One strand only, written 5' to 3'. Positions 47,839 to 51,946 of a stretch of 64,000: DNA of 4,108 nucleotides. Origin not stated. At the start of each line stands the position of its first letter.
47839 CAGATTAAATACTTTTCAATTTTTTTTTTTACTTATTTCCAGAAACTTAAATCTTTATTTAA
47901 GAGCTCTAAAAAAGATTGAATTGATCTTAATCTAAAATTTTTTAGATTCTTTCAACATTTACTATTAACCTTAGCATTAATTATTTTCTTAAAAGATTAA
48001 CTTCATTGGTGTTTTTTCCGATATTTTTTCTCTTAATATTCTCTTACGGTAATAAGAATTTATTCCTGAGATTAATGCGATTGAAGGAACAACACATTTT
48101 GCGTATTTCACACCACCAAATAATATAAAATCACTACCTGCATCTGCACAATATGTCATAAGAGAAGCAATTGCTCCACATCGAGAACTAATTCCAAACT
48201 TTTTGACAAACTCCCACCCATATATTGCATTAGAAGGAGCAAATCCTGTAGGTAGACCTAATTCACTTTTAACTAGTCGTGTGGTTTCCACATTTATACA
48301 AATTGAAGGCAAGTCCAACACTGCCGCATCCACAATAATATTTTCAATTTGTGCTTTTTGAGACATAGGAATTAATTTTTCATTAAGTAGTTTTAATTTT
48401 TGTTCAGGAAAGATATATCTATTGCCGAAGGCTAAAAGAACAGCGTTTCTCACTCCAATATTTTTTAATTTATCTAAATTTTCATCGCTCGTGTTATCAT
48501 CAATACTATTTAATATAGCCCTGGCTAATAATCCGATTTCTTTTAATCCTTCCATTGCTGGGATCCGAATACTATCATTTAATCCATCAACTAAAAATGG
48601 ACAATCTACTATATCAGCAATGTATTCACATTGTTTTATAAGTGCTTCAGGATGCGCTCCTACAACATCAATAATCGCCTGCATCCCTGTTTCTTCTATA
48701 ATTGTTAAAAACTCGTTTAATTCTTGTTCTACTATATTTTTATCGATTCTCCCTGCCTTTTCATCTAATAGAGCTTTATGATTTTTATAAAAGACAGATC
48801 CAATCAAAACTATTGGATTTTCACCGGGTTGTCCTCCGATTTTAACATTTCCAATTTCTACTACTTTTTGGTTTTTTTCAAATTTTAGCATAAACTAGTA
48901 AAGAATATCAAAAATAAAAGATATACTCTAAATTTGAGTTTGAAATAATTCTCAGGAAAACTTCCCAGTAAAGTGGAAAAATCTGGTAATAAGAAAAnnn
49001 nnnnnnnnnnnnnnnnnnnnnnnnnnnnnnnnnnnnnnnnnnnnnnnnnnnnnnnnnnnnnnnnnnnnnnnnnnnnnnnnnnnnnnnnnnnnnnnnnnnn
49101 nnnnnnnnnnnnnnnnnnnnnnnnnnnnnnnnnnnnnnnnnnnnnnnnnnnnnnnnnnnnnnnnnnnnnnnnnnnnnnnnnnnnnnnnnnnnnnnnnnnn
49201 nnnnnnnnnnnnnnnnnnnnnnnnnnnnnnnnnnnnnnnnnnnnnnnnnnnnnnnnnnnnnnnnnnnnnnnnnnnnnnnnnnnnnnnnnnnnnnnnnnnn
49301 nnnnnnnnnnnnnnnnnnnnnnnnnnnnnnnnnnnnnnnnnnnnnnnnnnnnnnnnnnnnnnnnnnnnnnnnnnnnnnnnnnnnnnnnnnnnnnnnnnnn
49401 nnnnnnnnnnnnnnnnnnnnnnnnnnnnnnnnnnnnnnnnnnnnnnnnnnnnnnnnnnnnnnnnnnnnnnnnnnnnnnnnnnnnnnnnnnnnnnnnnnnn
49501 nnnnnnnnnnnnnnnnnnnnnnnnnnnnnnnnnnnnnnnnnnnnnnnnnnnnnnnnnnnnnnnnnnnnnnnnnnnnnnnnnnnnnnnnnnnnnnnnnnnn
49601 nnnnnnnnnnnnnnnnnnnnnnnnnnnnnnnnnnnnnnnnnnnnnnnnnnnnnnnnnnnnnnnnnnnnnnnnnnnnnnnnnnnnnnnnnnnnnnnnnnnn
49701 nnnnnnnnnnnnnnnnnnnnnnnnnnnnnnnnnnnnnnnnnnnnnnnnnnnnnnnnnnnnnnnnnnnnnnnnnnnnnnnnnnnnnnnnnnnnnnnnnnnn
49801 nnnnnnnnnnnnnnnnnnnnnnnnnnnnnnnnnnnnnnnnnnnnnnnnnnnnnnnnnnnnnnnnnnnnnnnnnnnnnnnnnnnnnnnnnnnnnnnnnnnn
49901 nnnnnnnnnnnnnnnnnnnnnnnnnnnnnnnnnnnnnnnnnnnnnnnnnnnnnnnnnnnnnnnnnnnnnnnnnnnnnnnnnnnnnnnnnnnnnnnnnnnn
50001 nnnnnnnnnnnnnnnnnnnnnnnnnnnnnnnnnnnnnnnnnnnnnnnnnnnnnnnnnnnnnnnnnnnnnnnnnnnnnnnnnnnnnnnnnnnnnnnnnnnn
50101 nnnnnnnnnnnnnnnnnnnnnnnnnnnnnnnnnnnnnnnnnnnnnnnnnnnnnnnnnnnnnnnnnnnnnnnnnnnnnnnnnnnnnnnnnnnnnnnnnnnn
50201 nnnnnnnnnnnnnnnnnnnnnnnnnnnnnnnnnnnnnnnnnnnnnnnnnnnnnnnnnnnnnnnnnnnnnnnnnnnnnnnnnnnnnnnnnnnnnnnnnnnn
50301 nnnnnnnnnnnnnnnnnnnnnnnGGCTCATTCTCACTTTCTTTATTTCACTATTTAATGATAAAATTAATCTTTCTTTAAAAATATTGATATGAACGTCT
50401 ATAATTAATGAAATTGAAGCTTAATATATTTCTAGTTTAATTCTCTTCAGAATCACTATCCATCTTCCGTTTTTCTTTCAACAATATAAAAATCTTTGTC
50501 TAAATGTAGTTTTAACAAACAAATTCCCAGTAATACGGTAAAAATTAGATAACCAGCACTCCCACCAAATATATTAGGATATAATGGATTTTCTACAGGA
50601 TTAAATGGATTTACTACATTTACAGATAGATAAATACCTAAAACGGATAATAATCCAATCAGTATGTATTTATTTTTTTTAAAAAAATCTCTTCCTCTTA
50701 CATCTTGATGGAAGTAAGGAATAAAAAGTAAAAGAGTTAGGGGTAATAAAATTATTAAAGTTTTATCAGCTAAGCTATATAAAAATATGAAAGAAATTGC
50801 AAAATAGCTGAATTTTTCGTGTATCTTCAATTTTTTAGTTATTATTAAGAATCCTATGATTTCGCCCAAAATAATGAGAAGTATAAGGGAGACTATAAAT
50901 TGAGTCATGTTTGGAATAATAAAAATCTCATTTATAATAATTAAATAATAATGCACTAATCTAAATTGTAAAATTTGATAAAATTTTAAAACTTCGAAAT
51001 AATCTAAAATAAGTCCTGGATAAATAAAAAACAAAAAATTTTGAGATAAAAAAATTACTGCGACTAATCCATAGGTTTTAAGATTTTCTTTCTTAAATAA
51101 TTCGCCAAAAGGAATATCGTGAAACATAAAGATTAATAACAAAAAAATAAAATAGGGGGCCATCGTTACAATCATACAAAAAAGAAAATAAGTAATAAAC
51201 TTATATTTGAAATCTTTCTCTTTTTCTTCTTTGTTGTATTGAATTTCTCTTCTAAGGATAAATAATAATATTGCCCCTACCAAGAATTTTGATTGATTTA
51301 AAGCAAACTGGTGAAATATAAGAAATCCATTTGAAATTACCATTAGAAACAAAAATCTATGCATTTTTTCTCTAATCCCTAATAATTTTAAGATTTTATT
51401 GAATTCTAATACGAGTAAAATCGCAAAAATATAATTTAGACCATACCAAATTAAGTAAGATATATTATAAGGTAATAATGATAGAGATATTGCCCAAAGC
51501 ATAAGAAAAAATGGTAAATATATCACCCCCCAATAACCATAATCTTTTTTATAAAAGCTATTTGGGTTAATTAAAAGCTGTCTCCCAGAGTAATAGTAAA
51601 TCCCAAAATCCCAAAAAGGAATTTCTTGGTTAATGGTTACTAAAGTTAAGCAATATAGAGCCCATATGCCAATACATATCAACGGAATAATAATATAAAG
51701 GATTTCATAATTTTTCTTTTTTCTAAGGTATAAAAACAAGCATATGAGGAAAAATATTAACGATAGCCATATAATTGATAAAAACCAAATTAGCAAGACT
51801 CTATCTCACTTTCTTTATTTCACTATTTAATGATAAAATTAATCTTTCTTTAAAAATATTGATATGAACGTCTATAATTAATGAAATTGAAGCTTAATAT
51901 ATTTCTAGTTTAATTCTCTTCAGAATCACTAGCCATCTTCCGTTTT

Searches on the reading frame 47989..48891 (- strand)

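Call 35: search_protein_families(library=pfam, proteins=[window:47989-48891:-], max_evalue=0.0001)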
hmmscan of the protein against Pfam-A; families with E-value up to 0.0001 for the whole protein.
window:47989-48891:- (300 aa): 1 family
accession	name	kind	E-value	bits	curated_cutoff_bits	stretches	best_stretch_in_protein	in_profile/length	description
PF02007.24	MtrH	-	6.9e-60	203.1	22.8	1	6-286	1-295/299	Tetrahydromethanopterin S-methyltransferase MtrH subunit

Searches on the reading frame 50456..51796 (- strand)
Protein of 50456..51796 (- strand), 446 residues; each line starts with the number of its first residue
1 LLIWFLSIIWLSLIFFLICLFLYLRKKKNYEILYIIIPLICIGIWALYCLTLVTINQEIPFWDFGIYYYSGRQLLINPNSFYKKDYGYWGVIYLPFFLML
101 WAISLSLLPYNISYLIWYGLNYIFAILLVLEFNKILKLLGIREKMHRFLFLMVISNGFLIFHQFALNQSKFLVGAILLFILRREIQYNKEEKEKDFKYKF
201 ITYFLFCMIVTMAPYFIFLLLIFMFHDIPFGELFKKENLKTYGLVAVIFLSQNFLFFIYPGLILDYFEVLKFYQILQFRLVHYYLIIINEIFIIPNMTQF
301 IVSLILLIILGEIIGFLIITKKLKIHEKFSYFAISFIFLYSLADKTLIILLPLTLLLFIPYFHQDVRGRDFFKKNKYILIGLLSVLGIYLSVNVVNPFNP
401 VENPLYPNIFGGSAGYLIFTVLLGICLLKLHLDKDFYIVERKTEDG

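Call 72: search_protein_families(library=pfam, proteins=[window:50456-51796:-], max_evalue=0.1)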
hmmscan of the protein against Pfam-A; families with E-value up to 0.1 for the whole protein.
window:50456-51796:- (446 aa): 0 families

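Call 75: search_protein_families(library=ncbifam, proteins=[window:50456-51796:-], max_evalue=0.01)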
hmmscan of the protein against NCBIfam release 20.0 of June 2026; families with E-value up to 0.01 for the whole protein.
window:50456-51796:- (446 aa): 0 families

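Call 80: predict_structure(alignment_id=A2)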
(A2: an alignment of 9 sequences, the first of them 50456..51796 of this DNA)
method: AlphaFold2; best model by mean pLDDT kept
length: 446 residues; sequences in the alignment: 9
mean_pLDDT: 45.4   pTM: 0.37
mean pLDDT of the five models: 45.4, 42.3, 41.5, 40.4, 36.3
residues with pLDDT >= 90: 0; 70-90: 5; 50-70: 163; < 50: 278
segments of 3 or more residues with pLDDT < 50: 1-4, 82-97, 142-162, 190-205, 207-373, 392-410, 427-429, 433-446
pLDDT, mean of each block of 10 residues (from residue 1): 50 56 57 55 56 55 60 62 43 47 70 66 61 57 46 40 52 59 56 44 46 42 36 35 34 29 31 32 30 34 39 34 33 30 32 34 38 49 50 40 42 53 53 38 33
secondary structure, 60 per line:
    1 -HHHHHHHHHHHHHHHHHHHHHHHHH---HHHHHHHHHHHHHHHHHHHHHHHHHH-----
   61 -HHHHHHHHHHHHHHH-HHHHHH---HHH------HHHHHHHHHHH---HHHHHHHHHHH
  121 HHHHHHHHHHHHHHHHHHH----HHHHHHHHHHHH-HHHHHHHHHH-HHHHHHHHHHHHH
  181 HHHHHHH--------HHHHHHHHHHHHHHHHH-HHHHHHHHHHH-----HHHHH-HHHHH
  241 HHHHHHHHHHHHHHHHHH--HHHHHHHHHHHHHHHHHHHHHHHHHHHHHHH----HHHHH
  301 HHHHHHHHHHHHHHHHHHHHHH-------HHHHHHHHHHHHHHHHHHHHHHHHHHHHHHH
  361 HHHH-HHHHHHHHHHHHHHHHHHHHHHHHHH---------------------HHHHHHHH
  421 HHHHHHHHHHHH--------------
elements in order: H2-26 H30-55 H62-76 H78-83 H96-106 H110-139 H144-155 H157-166 H168-187 H196-212 H214-224 H230-234 H236-258 H261-291 H296-322 H330-364 H366-391 H413-432

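Call 81: search_solved_structures(query=A2, max_evalue=10, show_alignments=2)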
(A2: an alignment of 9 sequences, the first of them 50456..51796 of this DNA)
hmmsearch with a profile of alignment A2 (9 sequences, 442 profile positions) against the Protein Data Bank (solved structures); distinct sequences matched with E-value up to 10: 0.
